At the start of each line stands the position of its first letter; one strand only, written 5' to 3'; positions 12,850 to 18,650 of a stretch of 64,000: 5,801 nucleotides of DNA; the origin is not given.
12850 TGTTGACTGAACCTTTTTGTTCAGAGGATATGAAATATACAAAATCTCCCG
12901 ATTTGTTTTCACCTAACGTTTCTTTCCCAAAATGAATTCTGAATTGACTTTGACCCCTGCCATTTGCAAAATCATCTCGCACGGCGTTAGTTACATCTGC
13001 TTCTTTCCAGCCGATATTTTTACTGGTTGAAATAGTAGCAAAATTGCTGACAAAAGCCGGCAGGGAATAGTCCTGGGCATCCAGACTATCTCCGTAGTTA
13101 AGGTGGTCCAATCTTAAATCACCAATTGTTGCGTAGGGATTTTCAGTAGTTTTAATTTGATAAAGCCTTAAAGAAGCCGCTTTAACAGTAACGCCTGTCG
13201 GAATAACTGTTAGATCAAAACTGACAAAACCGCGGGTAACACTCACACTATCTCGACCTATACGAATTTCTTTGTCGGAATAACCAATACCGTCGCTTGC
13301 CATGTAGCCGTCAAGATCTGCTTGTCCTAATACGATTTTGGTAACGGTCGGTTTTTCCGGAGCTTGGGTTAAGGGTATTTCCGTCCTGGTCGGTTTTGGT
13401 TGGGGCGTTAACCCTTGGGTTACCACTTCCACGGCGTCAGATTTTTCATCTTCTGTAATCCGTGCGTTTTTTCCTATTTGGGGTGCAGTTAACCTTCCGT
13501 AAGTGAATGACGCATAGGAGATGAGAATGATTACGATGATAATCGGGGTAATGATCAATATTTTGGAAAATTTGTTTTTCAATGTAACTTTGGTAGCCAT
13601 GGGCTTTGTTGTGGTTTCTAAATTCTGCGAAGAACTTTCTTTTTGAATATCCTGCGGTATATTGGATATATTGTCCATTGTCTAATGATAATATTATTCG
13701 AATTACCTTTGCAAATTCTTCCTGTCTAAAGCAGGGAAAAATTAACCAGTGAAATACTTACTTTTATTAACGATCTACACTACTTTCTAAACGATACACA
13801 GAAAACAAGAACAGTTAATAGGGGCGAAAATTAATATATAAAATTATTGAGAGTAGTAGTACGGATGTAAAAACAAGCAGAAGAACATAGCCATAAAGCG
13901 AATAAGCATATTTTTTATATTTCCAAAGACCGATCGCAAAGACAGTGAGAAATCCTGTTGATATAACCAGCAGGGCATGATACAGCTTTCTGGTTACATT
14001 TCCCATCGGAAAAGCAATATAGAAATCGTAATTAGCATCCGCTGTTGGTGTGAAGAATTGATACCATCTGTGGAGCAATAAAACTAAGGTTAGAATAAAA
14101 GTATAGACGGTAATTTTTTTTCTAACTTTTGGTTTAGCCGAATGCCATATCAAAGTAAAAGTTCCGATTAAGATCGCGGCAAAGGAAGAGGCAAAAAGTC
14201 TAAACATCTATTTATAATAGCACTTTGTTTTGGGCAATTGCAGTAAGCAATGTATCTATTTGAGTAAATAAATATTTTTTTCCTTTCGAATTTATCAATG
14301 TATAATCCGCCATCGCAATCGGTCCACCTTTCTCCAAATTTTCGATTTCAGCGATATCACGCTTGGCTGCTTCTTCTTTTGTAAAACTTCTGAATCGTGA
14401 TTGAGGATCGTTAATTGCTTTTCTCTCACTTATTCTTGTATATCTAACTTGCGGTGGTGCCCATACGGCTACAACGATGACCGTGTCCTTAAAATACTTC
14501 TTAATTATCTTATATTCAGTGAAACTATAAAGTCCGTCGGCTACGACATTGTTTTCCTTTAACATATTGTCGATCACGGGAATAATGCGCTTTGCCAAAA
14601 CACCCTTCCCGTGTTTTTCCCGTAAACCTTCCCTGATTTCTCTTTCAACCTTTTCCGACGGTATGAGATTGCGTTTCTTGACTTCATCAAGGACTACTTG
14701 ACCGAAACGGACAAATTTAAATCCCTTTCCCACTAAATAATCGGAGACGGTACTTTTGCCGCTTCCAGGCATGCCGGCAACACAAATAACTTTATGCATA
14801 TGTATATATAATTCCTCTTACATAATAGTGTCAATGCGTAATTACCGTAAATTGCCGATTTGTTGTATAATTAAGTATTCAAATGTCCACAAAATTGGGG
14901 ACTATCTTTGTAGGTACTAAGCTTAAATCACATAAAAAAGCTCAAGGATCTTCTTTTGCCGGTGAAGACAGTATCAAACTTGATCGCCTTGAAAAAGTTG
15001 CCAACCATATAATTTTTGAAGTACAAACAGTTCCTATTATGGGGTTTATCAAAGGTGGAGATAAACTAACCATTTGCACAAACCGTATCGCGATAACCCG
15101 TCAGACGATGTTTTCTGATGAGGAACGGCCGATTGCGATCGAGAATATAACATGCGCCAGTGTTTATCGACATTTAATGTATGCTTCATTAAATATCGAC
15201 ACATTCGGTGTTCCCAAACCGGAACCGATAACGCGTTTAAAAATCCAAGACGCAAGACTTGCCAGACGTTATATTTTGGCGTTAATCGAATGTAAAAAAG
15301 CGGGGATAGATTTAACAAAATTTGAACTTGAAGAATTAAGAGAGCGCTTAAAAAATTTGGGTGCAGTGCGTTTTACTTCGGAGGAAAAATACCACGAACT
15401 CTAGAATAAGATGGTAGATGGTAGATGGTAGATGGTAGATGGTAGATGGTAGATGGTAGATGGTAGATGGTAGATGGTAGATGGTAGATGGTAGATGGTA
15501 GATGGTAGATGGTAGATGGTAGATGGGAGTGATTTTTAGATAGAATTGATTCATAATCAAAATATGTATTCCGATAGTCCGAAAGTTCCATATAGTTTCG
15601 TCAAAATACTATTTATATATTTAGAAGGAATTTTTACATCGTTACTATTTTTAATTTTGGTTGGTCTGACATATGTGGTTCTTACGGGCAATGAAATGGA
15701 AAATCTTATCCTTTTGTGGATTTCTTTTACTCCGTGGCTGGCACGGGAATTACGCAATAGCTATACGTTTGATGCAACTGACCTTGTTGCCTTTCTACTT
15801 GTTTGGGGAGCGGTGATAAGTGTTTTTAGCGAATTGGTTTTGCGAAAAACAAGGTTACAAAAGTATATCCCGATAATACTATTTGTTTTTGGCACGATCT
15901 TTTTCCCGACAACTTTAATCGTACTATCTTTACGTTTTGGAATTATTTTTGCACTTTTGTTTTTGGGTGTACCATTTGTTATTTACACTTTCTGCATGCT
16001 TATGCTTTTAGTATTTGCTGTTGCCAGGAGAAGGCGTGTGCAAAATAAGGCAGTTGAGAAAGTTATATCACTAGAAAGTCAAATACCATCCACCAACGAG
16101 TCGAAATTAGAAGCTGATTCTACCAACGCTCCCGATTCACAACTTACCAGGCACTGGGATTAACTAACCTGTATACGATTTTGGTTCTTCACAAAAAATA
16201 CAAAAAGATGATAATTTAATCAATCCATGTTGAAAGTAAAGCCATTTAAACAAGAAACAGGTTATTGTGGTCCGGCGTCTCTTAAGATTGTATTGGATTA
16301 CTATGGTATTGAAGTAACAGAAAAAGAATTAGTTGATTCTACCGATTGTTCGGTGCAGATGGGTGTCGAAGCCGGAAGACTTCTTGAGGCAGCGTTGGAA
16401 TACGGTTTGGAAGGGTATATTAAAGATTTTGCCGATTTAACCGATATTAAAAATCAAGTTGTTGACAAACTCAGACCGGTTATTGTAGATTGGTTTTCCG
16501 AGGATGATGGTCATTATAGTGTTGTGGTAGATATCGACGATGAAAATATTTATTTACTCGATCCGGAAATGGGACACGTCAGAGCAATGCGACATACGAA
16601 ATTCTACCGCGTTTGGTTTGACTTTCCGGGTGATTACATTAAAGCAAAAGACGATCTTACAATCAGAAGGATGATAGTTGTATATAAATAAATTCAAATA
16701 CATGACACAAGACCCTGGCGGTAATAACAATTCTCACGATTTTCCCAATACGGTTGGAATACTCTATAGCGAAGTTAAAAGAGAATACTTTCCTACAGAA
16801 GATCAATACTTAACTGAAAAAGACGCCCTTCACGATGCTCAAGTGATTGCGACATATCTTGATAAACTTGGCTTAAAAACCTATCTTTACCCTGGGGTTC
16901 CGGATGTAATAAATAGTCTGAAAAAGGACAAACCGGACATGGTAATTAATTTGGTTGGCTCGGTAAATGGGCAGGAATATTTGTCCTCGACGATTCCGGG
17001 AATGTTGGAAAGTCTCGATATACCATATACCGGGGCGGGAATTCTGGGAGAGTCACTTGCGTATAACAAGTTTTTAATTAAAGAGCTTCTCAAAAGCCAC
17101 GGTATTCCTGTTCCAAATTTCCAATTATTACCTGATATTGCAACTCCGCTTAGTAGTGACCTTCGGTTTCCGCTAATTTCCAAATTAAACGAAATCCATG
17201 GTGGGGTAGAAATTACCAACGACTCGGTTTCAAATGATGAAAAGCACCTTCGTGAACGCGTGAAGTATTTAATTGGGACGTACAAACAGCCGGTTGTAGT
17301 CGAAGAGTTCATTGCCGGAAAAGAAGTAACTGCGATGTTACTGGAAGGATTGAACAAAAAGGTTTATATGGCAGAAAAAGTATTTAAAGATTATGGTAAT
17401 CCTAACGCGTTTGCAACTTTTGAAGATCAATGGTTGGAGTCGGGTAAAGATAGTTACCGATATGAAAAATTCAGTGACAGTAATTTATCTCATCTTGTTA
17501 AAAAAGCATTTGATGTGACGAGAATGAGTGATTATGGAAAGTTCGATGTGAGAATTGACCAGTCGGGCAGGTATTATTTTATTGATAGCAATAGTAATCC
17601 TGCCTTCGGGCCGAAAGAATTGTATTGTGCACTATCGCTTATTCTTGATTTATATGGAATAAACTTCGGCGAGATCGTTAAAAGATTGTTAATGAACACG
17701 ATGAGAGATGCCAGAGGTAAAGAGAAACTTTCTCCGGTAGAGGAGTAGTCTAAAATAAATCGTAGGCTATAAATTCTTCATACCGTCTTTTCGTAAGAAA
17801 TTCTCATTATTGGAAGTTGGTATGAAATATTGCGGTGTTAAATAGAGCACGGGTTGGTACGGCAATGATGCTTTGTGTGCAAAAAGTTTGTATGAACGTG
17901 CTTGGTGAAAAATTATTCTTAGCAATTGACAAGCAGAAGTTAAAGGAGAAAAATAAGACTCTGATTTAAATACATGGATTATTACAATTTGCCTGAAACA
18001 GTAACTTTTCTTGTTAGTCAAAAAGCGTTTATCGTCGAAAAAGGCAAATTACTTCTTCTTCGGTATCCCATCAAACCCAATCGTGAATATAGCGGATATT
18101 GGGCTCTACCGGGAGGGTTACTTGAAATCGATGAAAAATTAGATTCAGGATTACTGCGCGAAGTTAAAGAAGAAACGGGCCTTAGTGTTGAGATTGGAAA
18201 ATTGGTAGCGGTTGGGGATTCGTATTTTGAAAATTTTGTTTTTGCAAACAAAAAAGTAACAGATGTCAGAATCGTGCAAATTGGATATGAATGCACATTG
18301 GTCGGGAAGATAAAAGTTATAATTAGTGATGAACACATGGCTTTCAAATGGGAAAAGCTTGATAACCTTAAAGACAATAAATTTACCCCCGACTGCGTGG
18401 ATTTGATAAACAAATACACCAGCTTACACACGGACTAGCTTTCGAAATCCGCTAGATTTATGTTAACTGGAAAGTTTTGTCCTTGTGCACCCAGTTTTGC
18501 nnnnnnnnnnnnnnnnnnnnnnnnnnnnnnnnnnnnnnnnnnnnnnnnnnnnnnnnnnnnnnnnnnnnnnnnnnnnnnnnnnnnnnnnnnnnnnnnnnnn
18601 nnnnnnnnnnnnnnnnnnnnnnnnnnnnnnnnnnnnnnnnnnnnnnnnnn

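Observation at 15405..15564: (GATGGTA)~16 heptanucleotide microsatellite immediately upstream of a polytopic membrane-protein gene – candidate phase-variation switch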

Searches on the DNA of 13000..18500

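Call 63: search_rna_families(source=window, start=13000, end=18500, threshold=evalue, max_evalue=1)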
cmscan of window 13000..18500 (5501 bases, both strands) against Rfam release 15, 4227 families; matches with E-value up to 1: 0.
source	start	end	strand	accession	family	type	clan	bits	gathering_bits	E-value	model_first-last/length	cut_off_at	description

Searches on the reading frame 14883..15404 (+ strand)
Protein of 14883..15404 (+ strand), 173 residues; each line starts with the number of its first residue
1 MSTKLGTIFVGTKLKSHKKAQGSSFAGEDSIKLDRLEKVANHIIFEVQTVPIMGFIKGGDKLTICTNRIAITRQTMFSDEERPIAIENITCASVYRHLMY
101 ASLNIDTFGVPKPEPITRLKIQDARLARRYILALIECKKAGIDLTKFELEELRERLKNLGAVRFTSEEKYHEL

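Call 8: search_protein_families(library=pfam, proteins=[window:14883-15404:+], max_evalue=0.01)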
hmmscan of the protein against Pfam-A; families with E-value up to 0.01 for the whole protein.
window:14883-15404:+ (173 aa): 0 families

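Call 9: find_encoding_contigs(protein=window:14883-15404:+, flank=6000, max_places=10)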
Protein window:14883-15404:+ (173 aa): no gene with exactly this product is on record in the collection.

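Call 11: find_homologous_proteins(query=window:14883-15404:+)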
Query window:14883-15404:+ (173 aa): 49 proteins with E <= 0.001 among 211 candidates.
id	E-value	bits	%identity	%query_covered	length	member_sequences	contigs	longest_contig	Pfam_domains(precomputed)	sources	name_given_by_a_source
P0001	1.9e-107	374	100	100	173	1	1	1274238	-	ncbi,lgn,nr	ncbi:hypothetical protein IPM62_02135 [Candidatus Woesebacteria bacterium]|nr:MAG: hypothetical prot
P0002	1.8e-65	237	66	100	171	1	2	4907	-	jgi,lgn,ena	-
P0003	4.0e-65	236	63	100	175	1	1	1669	-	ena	-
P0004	3.2e-49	185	53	100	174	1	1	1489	-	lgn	-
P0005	7.8e-48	180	54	100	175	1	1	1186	-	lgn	-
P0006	2.9e-47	178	53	100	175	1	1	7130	-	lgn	-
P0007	4.6e-47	178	53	100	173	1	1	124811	-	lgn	-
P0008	9.0e-47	177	54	100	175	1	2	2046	-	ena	-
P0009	3.2e-46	175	55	100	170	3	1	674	-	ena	-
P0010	4.1e-46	174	51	100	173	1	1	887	-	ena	-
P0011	3.0e-45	172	52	100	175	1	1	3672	-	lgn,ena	-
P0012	5.9e-44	167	50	100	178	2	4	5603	-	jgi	jgi:hypothetical protein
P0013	1.9e-43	166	52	98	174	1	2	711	-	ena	-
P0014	4.5e-43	165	51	100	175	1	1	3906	-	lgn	-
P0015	1.0e-42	163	49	100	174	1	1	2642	-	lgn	-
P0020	3.1e-40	155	49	100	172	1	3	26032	-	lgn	-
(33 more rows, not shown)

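Call 12: find_encoding_contigs(protein=P0002, flank=5000, max_places=6)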
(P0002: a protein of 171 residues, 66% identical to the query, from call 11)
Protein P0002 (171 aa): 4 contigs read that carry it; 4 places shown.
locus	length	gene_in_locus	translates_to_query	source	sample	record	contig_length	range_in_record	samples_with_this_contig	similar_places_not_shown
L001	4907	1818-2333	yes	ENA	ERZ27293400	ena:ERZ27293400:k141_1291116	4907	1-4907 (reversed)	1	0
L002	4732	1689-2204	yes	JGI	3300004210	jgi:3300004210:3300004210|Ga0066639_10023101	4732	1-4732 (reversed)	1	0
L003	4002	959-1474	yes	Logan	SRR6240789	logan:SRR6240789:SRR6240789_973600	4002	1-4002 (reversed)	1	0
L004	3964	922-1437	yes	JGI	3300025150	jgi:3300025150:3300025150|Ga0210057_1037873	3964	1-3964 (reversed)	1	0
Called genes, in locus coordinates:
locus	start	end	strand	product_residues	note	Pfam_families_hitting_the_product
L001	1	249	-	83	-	?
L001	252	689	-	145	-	PF04140:ICMT (weak), PF04191:PEMT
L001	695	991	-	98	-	PF00581:Rhodanese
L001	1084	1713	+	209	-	-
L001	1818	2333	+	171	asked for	-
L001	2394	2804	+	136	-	PF00293:NUDIX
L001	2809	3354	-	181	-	-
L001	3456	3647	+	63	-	-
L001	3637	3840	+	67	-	-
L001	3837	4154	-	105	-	-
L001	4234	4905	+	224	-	?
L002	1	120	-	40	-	?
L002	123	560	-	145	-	PF04140:ICMT (weak), PF04191:PEMT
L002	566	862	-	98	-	PF00581:Rhodanese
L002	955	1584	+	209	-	-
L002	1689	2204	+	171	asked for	-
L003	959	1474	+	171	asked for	-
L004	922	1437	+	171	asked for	-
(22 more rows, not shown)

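Call 13: find_encoding_contigs(protein=P0007, flank=5000, max_places=4)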
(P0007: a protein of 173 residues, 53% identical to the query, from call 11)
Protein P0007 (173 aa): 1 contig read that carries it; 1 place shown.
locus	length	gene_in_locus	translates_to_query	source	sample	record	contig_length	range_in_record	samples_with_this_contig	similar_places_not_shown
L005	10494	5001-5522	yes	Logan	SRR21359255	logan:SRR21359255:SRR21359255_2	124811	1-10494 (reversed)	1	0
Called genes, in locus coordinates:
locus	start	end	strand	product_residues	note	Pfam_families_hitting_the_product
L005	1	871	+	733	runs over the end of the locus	PF00535:Glycos_transf_2, PF10111:Glyco_tranf_2_2 (faint), PF13231:PMT_2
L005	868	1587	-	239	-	PF05050:Methyltransf_21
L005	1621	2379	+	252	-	PF00535:Glycos_transf_2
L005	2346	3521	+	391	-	PF04932:Wzy_C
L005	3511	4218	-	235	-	PF09136:Glucodextran_B (weak), PF17936:Big_6 (faint), PF19077:Big_13 (weak), PF09136:Glucodextran_B, PF19077:Big_13 (weak)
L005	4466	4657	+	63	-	-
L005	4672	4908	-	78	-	-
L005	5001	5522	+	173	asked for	-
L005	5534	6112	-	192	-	PF01928:CYTH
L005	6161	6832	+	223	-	PF02567:PhzC-PhzF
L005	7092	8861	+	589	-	PF00664:ABC_membrane, PF00005:ABC_tran, PF02463:SMC_N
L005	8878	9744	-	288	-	PF01476:LysM, PF23457:LysM2_NFP (faint), PF23472:LysM2_CERK1_LYK3_4_5 (faint), PF01476:LysM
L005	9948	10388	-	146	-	PF00383:dCMP_cyt_deam_1, PF14437:MafB19-deam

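Call 14: find_encoding_contigs(protein=P0020, flank=5000, max_places=4)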
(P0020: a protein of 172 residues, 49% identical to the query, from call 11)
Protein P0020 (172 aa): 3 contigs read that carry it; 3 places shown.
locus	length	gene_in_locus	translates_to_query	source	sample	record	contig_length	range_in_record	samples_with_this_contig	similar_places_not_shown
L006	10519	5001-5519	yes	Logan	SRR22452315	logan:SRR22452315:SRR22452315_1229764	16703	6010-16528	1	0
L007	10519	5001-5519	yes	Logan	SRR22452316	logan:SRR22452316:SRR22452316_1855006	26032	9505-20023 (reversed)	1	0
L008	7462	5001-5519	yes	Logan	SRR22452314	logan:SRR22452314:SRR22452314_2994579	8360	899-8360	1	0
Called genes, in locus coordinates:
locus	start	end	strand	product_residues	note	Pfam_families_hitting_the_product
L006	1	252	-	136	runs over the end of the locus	PF27746:Small_heat_shock_put (weak), PF00011:HSP20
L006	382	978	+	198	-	PF00472:RF-1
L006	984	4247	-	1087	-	PF08487:VIT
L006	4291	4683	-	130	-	PF07883:Cupin_2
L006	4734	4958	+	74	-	PF04545:Sigma70_r4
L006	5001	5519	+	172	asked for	-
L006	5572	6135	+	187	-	PF01464:SLT (weak)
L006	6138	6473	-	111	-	PF14076:DUF4258 (weak)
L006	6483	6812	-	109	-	-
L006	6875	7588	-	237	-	-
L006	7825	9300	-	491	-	PF00749:tRNA-synt_1c, PF19269:Anticodon_2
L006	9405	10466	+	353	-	-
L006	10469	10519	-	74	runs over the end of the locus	?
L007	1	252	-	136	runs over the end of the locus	PF27746:Small_heat_shock_put (weak), PF00011:HSP20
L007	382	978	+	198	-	PF00472:RF-1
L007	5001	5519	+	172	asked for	-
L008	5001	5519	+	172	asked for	-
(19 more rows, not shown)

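Call 18: find_encoding_contigs(protein=P0001, flank=10000, max_places=10)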
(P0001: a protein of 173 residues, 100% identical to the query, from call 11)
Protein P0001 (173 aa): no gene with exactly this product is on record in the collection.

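Call 39: search_protein_families(library=ncbifam, proteins=[window:14883-15404:+], max_evalue=0.1)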
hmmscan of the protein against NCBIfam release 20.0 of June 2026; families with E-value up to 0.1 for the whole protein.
window:14883-15404:+ (173 aa): 0 families

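Call 40: search_protein_families(library=pfam, proteins=[window:14883-15404:+], max_evalue=10)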
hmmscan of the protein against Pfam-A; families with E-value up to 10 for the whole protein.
window:14883-15404:+ (173 aa): 0 families

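Call 46: find_related_loci(query=A1, collection=metagenome_contigs, flank=2500)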
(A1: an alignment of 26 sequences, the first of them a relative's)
Query A1 (173 aa) in metagenome_contigs; peptide patterns used: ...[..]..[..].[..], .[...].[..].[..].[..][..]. (x = any residue, [..] = any of these).
145 stretches matched a pattern; 11 encode a relative of the query (tblastn E <= 1e-3); 11 distinct loci.
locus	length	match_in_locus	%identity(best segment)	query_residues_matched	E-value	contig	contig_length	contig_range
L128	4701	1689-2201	66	1-173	4e-74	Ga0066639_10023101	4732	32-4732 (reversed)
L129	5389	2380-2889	55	1-173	2e-56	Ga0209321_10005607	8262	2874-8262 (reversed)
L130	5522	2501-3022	51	1-173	1e-53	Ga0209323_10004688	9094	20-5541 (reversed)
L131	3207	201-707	47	1-170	8e-50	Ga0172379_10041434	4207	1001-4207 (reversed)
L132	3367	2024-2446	55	21-163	3e-45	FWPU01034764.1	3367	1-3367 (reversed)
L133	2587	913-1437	47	1-173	3e-45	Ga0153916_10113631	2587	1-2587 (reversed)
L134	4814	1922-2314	48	32-163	6e-39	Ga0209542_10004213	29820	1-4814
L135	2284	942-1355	49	23-163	3e-38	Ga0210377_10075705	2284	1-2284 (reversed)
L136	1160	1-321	57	67-173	2e-39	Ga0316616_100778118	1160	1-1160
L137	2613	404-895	42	1-163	2e-34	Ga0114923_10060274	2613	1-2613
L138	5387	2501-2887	43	33-162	7e-30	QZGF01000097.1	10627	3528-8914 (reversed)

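Call 55: predict_structure(alignment_id=A1)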
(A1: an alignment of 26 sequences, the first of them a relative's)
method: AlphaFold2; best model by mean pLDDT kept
length: 173 residues; sequences in the alignment: 26
mean_pLDDT: 77.0   pTM: 0.68
mean pLDDT of the five models: 77.0, 76.2, 76.0, 75.4, 74.4
residues with pLDDT >= 90: 74; 70-90: 46; 50-70: 21; < 50: 32
segments of 3 or more residues with pLDDT < 50: 8-25, 163-169, 171-173
pLDDT, mean of each block of 10 residues (from residue 1): 45 36 49 68 87 73 93 87 94 93 95 94 94 92 83 85 50 45
secondary structure, 60 per line:
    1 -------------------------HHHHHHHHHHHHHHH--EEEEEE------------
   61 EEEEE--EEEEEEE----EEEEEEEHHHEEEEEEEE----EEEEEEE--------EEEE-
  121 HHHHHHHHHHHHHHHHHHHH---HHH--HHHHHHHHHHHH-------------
elements in order: H26-40 E43-48 E61-65 E68-74 E79-85 E89-96 E101-107 E116-119 H121-140 H149-160

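Call 58: fold_search(model_id=the predicted structure, library=pdb)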
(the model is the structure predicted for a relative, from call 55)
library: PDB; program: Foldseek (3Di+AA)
matches with E <= 10: 1129; with E <= 0.001: 3
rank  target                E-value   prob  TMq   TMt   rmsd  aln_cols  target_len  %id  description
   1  3voq_B                3.1e-04  1.00  0.42  0.61   7.7       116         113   10  Crystal structure of the pleckstrin homology domain of human Sin1, a TORC2 subunit (released 2012-04-11)
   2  3dcx_E                8.9e-04  1.00  0.41  0.65   6.1       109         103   13  Crystal structure of a duf1696 family protein with a pleckstrin-homology domain (shew_0819) from shewanella loihica pv (released 2008-07-29)
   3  3dcx_B                9.5e-04  1.00  0.43  0.62   5.9       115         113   13  Crystal structure of a duf1696 family protein with a pleckstrin-homology domain (shew_0819) from shewanella loihica pv (released 2008-07-29)
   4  3voq_A                1.1e-03  1.00  0.41  0.58   9.4       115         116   11  Crystal structure of the pleckstrin homology domain of human Sin1, a TORC2 subunit (released 2012-04-11)
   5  5wg5_A                1.3e-03  0.99  0.30  0.10  12.6       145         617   10  Human GRK2 in complex with Gbetagamma subunits and CCG224061 (released 2017-12-27)
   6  7lc1_B                1.3e-03  1.00  0.38  0.31   8.3       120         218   11  Crystal Structure of KRAS4b (GMPPNP-bound) in complex with the RBD-PH domains of SIN1 (released 2021-08-04)
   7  6u7c_A                1.3e-03  0.99  0.29  0.10  12.5       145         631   11  Human GRK2 in complex with Gbetagamma subunits and CCG258747 (released 2020-04-15)
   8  3hsa_D                1.5e-03  1.00  0.42  0.61   6.1       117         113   14  Crystal structure of pleckstrin homology domain (YP_926556.1) from SHEWANELLA AMAZONENSIS SB2B at 1.99 A resolution (released 2009-06-23)
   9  4tyz_A                2.0e-03  1.00  0.37  0.56   8.0       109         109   10  Crystal structure of the C-terminal domain of an unknown protein from Leishmania infantum (released 2014-08-06)
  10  7lc1_D                2.3e-03  1.00  0.37  0.32   9.5       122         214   11  Crystal Structure of KRAS4b (GMPPNP-bound) in complex with the RBD-PH domains of SIN1 (released 2021-08-04)
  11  7k7l_A                2.4e-03  0.99  0.31  0.11  12.6       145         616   11  Structure of a hit for G Protein Coupled Receptor Kinase 2 (GRK2) Inhibitor for the Potential Treatment of Heart Failu (released 2020-10-28)
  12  3gyp                  2.7e-03  1.00  0.40  0.32   6.1       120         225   10  Rtt106p (released 2009-12-08)
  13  3uzs_A                2.7e-03  0.99  0.34  0.12  14.2       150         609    9  Structure of the C13.28 RNA Aptamer Bound to the G Protein-Coupled Receptor Kinase 2-Heterotrimeric G Protein Beta 1 a (released 2012-07-11)
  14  3tvv_B                2.9e-03  1.00  0.44  0.33   6.3       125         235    9  Structure of the tandem PH domains of Rtt106 (residues 68-315) (released 2012-02-01)
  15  5he2_A                2.9e-03  0.99  0.34  0.12  13.5       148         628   11  Bovine GRK2 in complex with Gbetagamma subunits and CCG224406 (released 2016-05-11)
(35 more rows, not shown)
